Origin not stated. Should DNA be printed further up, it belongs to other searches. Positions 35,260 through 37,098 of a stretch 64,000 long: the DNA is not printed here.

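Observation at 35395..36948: KpsS/KpsC-family (Capsule_synth) protein head-to-head with the neu operon but without kpsFU or kpsMT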

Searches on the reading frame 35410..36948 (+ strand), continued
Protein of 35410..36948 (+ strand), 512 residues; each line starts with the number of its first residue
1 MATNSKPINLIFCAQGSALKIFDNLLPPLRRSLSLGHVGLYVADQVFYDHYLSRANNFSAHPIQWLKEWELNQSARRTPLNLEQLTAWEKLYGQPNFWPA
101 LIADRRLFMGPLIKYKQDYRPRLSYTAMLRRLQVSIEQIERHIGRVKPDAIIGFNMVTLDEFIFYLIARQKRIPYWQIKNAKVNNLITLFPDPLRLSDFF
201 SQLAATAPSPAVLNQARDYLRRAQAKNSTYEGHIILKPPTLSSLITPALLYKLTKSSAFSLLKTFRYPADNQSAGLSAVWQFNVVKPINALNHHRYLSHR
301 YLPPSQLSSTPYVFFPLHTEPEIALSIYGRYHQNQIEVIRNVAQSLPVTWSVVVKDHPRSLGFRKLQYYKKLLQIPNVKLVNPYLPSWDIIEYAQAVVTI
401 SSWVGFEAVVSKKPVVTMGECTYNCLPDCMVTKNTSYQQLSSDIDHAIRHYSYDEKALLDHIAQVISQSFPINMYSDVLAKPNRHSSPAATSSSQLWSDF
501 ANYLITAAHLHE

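Call 20: find_encoding_contigs(protein=P0109, flank=10000, max_places=2)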
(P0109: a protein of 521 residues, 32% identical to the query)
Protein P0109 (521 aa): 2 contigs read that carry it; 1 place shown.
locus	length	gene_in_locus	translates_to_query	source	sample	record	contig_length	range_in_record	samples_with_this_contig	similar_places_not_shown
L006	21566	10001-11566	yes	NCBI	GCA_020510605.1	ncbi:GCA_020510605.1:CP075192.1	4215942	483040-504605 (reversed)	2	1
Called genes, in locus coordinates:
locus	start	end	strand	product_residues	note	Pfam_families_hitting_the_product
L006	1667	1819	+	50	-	-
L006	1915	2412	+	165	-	PF02357:NusG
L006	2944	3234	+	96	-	PF03721:UDPG_MGDP_dh_N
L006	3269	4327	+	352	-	PF03102:NeuB, PF08666:SAF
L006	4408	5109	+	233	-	PF13578:Methyltransf_24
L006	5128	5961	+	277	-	PF01073:3Beta_HSD (faint), PF01370:Epimerase, PF02719:Polysacc_synt_2 (faint), PF04321:RmlD_sub_bind, PF16363:GDP_Man_Dehyd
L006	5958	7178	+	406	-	PF02350:Epimerase_2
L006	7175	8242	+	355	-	PF00571:CBS (faint), PF00483:NTP_transferase, PF12804:NTP_transf_3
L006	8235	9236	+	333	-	PF01073:3Beta_HSD, PF01370:Epimerase, PF02719:Polysacc_synt_2, PF04321:RmlD_sub_bind, PF05368:NmrA, PF16363:GDP_Man_Dehyd, PF07993:NAD_binding_4, PF13460:NAD_binding_10, +1 more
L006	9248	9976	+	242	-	PF02348:CTP_transf_3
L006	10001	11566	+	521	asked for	PF05159:Capsule_synth (weak)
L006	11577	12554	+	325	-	PF13692:Glyco_trans_1_4 (weak), PF00534:Glycos_transf_1 (weak)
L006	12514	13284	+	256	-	PF08241:Methyltransf_11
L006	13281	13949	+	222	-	PF03141:Methyltransf_29 (weak), PF02353:CMAS (weak), PF13489:Methyltransf_23, PF07021:MetW (weak), PF13847:Methyltransf_31, PF08241:Methyltransf_11, PF08242:Methyltransf_12, PF13649:Methyltransf_25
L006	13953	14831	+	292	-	PF13489:Methyltransf_23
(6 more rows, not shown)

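Call 27: find_related_loci(query=A1, collection=genome_contigs, flank=10000)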
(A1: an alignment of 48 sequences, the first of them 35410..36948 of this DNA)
Query A1 (512 aa) in genome_contigs; peptide patterns used: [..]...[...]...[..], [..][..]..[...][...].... (x = any residue, [..] = any of these).
145 stretches matched a pattern; 81 encode a relative of the query (tblastn E <= 1e-3); the best 80 are kept; 80 distinct loci.
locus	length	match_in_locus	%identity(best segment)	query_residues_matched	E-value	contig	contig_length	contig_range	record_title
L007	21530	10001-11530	71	1-509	0e+0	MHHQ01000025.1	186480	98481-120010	MAG: Candidatus Andersenbacteria bacterium RIFCSPHIGHO2_02_FULL_46_16 rifcsphigho2_02_scaffold_572, whole genome shotgun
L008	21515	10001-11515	37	5-505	6e-106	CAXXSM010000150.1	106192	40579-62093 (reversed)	MAG: bacterium isolate 04c6e7c0-51ca-4241-8bf9-7f12ca1f9b1d genome assembly, contig: contig_150, whole genome shotgun se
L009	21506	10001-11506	37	5-498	1e-101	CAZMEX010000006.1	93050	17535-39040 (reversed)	MAG TPA_asm: uncultured Desulfobacterales bacterium isolate binchicken_co67_280 genome assembly, contig: NODE_128_length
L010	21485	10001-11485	35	8-495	2e-96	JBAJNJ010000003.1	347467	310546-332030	MAG: Desulfobacter sp. isolate MAG1-Ocu2016 MAG-Ocu-1-OculinaPatagonica-C3, whole genome shotgun sequence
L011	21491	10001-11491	37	8-511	2e-95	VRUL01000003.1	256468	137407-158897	MAG: Planctomycetota bacterium isolate MohnsGC08_bin191 NODE_3_length_256468_cov_48.712884, whole genome shotgun sequenc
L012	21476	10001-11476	35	8-504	2e-93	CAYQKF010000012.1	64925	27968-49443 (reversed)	MAG TPA_asm: uncultured Pirellulales bacterium isolate SRP068000_co2_145 genome assembly, contig: NODE_69_length_64925_c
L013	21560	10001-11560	34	2-507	3e-93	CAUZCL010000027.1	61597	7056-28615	MAG: Acidobacteria bacterium bin61 isolate CB27_AW.28 genome assembly, contig: Ga0310120_10000111, whole genome shotgun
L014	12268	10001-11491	35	4-505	6e-93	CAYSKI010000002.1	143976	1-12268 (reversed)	MAG TPA_asm: uncultured Pirellulales bacterium isolate binchicken_co89_445 genome assembly, contig: NODE_54_length_14397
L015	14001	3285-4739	34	8-481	1e-90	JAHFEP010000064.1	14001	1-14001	MAG: Nitrospirae bacterium isolate nzgw271 NODE_3899_length_14002_cov_3.006196, whole genome shotgun sequence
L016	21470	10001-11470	35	6-495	5e-93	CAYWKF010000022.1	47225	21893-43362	MAG TPA_asm: uncultured Desulfobacterales bacterium isolate binchicken_co219_194 genome assembly, contig: k141_1495842,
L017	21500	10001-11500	34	4-496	6e-89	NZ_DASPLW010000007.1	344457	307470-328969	MAG: Ramlibacter sp. isolate SMAG_U12075 k141_47471, whole genome shotgun sequence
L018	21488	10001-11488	36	6-507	2e-88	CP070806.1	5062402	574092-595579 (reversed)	MAG: Phycisphaerales bacterium isolate bin1297 chromosome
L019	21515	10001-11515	33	2-495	3e-88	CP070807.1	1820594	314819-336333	MAG: Candidatus Omnitrophota bacterium isolate bin1292 chromosome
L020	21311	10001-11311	37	66-495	4e-87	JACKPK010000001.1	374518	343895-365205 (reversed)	MAG: Deltaproteobacteria bacterium isolate HK-STAS-UBA10199-2 HK-STAS-UBA10199-2_1, whole genome shotgun sequence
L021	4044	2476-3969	33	8-493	6e-87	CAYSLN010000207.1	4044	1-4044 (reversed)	MAG TPA_asm: uncultured Pirellulales bacterium isolate SRP214966_co2_139 genome assembly, contig: NODE_47762_length_4044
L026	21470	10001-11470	33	8-495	2e-84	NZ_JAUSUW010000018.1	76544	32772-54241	Peteryoungia aggregata LMG 23059 strain DSM 1111 Ga0454093_18, whole genome shotgun sequence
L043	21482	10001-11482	32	8-498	1e-74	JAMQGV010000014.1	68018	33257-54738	MAG: Vicinamibacteria bacterium isolate ACD1 H2_k97_207422, whole genome shotgun sequence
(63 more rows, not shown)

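Call 30: predict_structure(alignment_id=A1)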
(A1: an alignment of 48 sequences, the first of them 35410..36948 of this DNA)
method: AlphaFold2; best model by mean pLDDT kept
length: 512 residues; sequences in the alignment: 48
mean_pLDDT: 91.2   pTM: 0.90
mean pLDDT of the five models: 91.2, 90.7, 90.0, 88.5, 88.0
residues with pLDDT >= 90: 377; 70-90: 119; 50-70: 13; < 50: 3
segments of 3 or more residues with pLDDT < 50: 1-3
pLDDT, mean of each block of 10 residues (from residue 1): 73 92 94 94 94 91 95 97 97 88 90 88 95 98 97 93 96 94 88 92 88 96 82 72 86 94 92 90 93 95 97 93 74 87 98 93 94 98 94 97 93 96 96 94 98 97 95 82 73 88 87 57
secondary structure, 60 per line:
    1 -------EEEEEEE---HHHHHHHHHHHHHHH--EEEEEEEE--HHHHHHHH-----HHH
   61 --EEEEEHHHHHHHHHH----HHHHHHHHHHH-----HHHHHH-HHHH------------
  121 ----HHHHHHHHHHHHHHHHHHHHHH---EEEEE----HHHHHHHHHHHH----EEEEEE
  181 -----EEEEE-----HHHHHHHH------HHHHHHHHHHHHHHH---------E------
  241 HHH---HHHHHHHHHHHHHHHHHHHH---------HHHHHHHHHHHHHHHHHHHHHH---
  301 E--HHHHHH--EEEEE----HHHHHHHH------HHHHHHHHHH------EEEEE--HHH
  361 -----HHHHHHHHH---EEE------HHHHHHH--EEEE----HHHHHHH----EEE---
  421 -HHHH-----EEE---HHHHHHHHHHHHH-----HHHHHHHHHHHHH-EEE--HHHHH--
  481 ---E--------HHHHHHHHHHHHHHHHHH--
elements in order: E8-14 H18-32 E35-42 H45-52 E63-67 H68-77 H82-92 H98-103 H105-108 H125-146 E150-154 H159-170 E175-180 E186-190 H196-203 H210-224 H247-266 H276-297 H304-309 E312-316 H321-328 H335-344 E351-355 H366-374 E378-380 H387-393 E396-399 H404-410 E415-417 H422-425 E431-433 H437-449 H455-467 E469-471 H474-478 H493-510

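Call 33: search_protein_representatives(protein=window:35410-36948:+)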
Query: 512 residues. Proteins with E-value up to 0.001 (for the whole library): 7332; up to 1e-10: 3455; up to 1e-30: 260. The best 150 are listed.
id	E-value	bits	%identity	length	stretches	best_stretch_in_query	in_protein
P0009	2.5e-201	686.2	60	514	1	2-504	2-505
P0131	2.0e-105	369.9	36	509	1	9-506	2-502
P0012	6.8e-100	351.6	55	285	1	236-505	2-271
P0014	6.8e-98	345.0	35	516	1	9-497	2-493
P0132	1.2e-95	337.6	37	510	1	8-493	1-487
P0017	2.8e-94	333.1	37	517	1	9-487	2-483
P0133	6.1e-94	332.0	37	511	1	8-506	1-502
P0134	2.1e-91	323.6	36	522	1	9-490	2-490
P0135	4.0e-91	322.7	36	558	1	9-507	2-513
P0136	3.9e-90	319.4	35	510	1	9-487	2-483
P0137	4.4e-90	319.2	34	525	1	9-498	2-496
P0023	6.1e-90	318.8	40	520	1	9-493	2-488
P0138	9.1e-90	318.2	38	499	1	9-505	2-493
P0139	6.9e-88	312.0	35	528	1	11-493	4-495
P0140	7.4e-87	308.6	38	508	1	10-496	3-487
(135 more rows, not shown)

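Call 35: fold_search(model_id=the predicted structure, library=pdb)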
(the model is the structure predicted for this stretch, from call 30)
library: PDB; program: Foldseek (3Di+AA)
matches with E <= 10: 1401; with E <= 0.001: 154
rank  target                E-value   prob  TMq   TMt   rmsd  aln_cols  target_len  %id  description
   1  1f6d_A                4.3e-09  1.00  0.24  0.29  15.8       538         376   13  THE STRUCTURE OF UDP-N-ACETYLGLUCOSAMINE 2-EPIMERASE FROM E. COLI. (released 2000-12-13)
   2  3dzc_A                6.8e-09  1.00  0.21  0.28  19.2       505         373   13  2.35 Angstrom resolution structure of WecB (VC0917), a UDP-N-acetylglucosamine 2-epimerase from Vibrio cholerae. (released 2008-08-12)
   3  1f6d_C                1.6e-08  1.00  0.26  0.33  14.3       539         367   11  THE STRUCTURE OF UDP-N-ACETYLGLUCOSAMINE 2-EPIMERASE FROM E. COLI. (released 2000-12-13)
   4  6vlb_B                1.7e-08  1.00  0.26  0.31  16.0       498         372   12  Crystal structure of ligand-free UDP-GlcNAc 2-epimerase from Neisseria meningitidis (released 2020-11-11)
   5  8syd_B                2.4e-08  1.00  0.26  0.33  17.8       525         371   11  X-ray crystal structure of UDP-2,3-diacetamido-2,3-dideoxy-glucuronic acid-2-epimerase from Thermus thermophilus strai (released 2023-09-13)
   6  1f6d_B                2.4e-08  1.00  0.27  0.34  18.1       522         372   13  THE STRUCTURE OF UDP-N-ACETYLGLUCOSAMINE 2-EPIMERASE FROM E. COLI. (released 2000-12-13)
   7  1f6d_D                3.1e-08  1.00  0.22  0.28  19.0       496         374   13  THE STRUCTURE OF UDP-N-ACETYLGLUCOSAMINE 2-EPIMERASE FROM E. COLI. (released 2000-12-13)
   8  5xvs_B                3.8e-08  1.00  0.23  0.29  18.1       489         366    9  Crystal structure of UDP-GlcNAc 2-epimerase NeuC complexed with UDP (released 2018-04-11)
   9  3beo_A                4.4e-08  1.00  0.25  0.30  19.5       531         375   13  A Structural Basis for the allosteric regulation of non-hydrolyzing UDP-GlcNAc 2-epimerases (released 2008-02-19)
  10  6vlb_A                7.0e-08  1.00  0.25  0.30  15.8       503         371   12  Crystal structure of ligand-free UDP-GlcNAc 2-epimerase from Neisseria meningitidis (released 2020-11-11)
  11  8syb_B                1.1e-07  1.00  0.26  0.33  14.6       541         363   12  X-ray crystal structure of UDP-2,3-diacetamido-2,3-dideoxy-glucuronic acid-2-epimerase from Thermus thermophilus strai (released 2023-09-13)
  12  6vlc_D                1.1e-07  1.00  0.22  0.29  19.0       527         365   12  Crystal structure of UDP-GlcNAc 2-epimerase from Neisseria meningitidis bound to UDP-GlcNAc (released 2020-11-11)
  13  6jtd_B                1.2e-07  1.00  0.24  0.25  22.6       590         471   12  Crystal structure of TcCGT1 in complex with UDP (released 2019-06-19)
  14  8sxw_D                1.2e-07  1.00  0.22  0.30  15.2       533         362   11  X-ray crystal structure of UDP- 2,3-diacetamido-2,3-dideoxy-glucuronic acid-2-epimerase from Thermus thermophilus stra (released 2023-09-13)
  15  8hjn_A                1.2e-07  1.00  0.26  0.29  18.4       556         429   10  Crystal structure of glycosyltransferase SgUGT94-289-3 in complex with UPG (released 2024-05-29)
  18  5wcn_A                1.4e-07  1.00  0.21  0.25  20.5       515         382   11  Structure of a bacterial polysialyltransferase in complex with CDP (released 2017-08-02)
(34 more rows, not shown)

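Call 36: search_dna_similar(query=window:35410-36948:+, collection=plasmids, mode=protein, max_rows=25)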
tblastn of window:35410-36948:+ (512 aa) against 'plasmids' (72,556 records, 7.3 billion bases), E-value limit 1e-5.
Records with a match: 9; places in all: 9; records where one place covers at least 80% of the query: 0.
Best place of each record, by identity: <60% 9.
By first word of the organism name: Klebsiella 2; Acinetobacter 2; Mariluticola 1; Mesorhizobium 1; Marivivens 1; Burkholderia 1; Rhizobium 1.
By predicted mobility (MOB-suite, as given by PLSDB): non-mobilizable 5; conjugative 2; mobilizable 2.
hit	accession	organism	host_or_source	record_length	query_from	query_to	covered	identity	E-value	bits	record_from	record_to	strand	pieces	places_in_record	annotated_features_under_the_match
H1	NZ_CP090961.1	Mariluticola halotolerans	sea sediment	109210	124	469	68%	26.9%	4e-29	129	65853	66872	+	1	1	hypothetical protein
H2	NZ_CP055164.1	Klebsiella pneumoniae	Shatin WWTPs_9 WWTPs effluent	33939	306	457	30%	38.2%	6e-21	104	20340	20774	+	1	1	hypothetical protein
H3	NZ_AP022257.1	Klebsiella sp. WP8-S18-ESBL-06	-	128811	306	457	30%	38.2%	6e-21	104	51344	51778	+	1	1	hypothetical protein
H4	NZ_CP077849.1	Acinetobacter baumannii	Homo sapiens,Rectal swab_P28_BU14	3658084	287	423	27%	31.8%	2e-11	74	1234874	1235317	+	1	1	none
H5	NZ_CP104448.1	Acinetobacter baumannii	Homo sapiens,sputum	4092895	287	423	27%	31.8%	2e-11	74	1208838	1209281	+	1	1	none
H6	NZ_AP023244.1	Mesorhizobium sp. 113-3-3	Lotus japonicus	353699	312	434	24%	32.5%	2e-14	84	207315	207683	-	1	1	hypothetical protein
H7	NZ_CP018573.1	Marivivens sp. JLT3646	cell culture,shallow-sea hydrothermal ...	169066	309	471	32%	24.0%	1e-8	66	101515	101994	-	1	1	hypothetical protein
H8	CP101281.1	Burkholderia sp. FXe9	bacteria,soil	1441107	301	424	24%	29.6%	7e-6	57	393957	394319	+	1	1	capsular biosynthesis protein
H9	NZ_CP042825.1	Rhizobium sp. WL3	Wheat,phyllosphere swab,leaves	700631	312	429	23%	28.8%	3e-8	64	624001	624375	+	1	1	hypothetical protein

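Call 37: get_annotated_region(hit=H4, flank=12000)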
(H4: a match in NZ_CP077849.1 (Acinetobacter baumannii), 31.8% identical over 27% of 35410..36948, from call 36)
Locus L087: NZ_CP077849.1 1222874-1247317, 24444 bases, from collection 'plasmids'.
description: Acinetobacter baumannii strain DETAB-P16 plasmid pDETAB15, complete sequence
organism: Acinetobacter baumannii (NCBI taxid 470)
taxonomy: Bacteria; Pseudomonadota; Gammaproteobacteria; Moraxellales; Moraxellaceae; Acinetobacter; Acinetobacter baumannii
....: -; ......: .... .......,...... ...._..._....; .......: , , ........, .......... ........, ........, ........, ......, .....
typing (MOB-suite, as given by PLSDB): mobilizable; replicon rep_cluster_1254; relaxase MOBP
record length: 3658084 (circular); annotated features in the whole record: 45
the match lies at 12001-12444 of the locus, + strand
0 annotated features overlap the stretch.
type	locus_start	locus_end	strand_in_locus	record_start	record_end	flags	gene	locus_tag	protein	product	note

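Call 40: search_protein_families(library=pfam, proteins=[L087:11233-12675:+, L087:4461-5480:+, L087:5482-6642:+, L087:6645-7337:+, L087:7341-8438:+, L087:8949-9998:+, L087:9998-11230:+], max_evalue=0.001)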
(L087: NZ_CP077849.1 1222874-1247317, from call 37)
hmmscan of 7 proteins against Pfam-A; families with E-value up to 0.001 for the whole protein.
L087:11233-12675:+ (480 aa): 1 family
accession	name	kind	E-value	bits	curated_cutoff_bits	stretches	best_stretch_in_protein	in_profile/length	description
PF05159.20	Capsule_synth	-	3.4e-14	53.5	20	1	243-405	99-267/310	Capsule polysaccharide biosynthesis protein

L087:4461-5480:+ (339 aa): 11 families
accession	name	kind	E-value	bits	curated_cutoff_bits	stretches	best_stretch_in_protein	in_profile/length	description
PF02719.21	Polysacc_synt_2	-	1.6e-96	323.4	20.2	1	14-285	1-291/293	Polysaccharide biosynthesis protein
PF01370.27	Epimerase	-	9.7e-23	81.3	20.9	1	14-230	1-237/240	NAD dependent epimerase/dehydratase family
PF01073.25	3Beta_HSD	-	3.9e-17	62.6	22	1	15-136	1-119/280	3-beta hydroxysteroid dehydrogenase/isomerase family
PF16363.11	GDP_Man_Dehyd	-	2.1e-15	57.5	27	1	15-134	1-130/332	GDP-mannose 4,6 dehydratase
PF04321.23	RmlD_sub_bind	-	9.6e-09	35.1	27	1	13-200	2-177/287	RmlD substrate binding domain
PF13460.12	NAD_binding_10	-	9.7e-09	35.8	27.2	1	18-137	1-102/184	NAD(P)H-binding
PF05368.20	NmrA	-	1.3e-08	35.3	27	1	12-129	3-103/298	NmrA-like family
PF00106.31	adh_short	-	5.5e-07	29.7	26.6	1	13-174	2-180/195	short chain dehydrogenase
PF07993.18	NAD_binding_4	-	8.8e-07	28.8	20.1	1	16-136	1-139/258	Male sterility protein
PF08659.16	KR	-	2.2e-05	24.9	22.6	1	13-132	2-135/180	KR domain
PF03435.24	Sacchrp_dh_NADP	-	0.00081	20.2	25.1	0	14-91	1-77/129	Saccharopine dehydrogenase NADP binding domain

L087:5482-6642:+ (386 aa): 3 families
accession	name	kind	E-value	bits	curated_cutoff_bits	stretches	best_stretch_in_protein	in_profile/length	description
PF01041.23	DegT_DnrJ_EryC1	-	2.5e-112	376.1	19.8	1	10-381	3-359/360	DegT/DnrJ/EryC1/StrS aminotransferase family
PF00155.27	Aminotran_1_2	-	1.9e-08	34.3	19.7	1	27-166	37-193/361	Aminotransferase class I and II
PF01212.27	Beta_elim_lyase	-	7.5e-05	22.6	27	1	31-204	32-214/288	Beta-eliminating lyase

L087:6645-7337:+ (230 aa): 3 families
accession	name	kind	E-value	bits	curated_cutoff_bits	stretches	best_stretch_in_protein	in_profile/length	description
PF02348.25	CTP_transf_3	-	1.6e-32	113.5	22.6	1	4-204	2-170/217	Cytidylyltransferase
PF12804.13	NTP_transf_3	-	0.00023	21.8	27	1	5-132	2-119/160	MobA-like NTP transferase domain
PF01128.25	IspD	-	0.00047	20.4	27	1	4-154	3-143/221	2-C-methyl-D-erythritol 4-phosphate cytidylyltransferase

L087:7341-8438:+ (365 aa): 1 family
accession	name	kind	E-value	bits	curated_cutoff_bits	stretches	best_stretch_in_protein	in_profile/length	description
PF04101.22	Glyco_tran_28_C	-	7.5e-11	42.8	22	1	200-339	7-150/166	Glycosyltransferase family 28 C-terminal domain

L087:8949-9998:+ (349 aa): 2 families
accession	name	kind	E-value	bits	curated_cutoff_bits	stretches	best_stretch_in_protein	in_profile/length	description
PF03102.20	NeuB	-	2.2e-91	306.1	22.1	1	38-276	1-239/241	NeuB family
PF08666.17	SAF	-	3.4e-11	44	21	1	291-344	1-58/63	SAF domain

L087:9998-11230:+ (410 aa): 1 family
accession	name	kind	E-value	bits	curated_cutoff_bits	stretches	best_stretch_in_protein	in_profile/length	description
PF01943.22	Polysacc_synt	-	5.5e-05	23.2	28.2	1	17-273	13-270/274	Polysaccharide biosynthesis protein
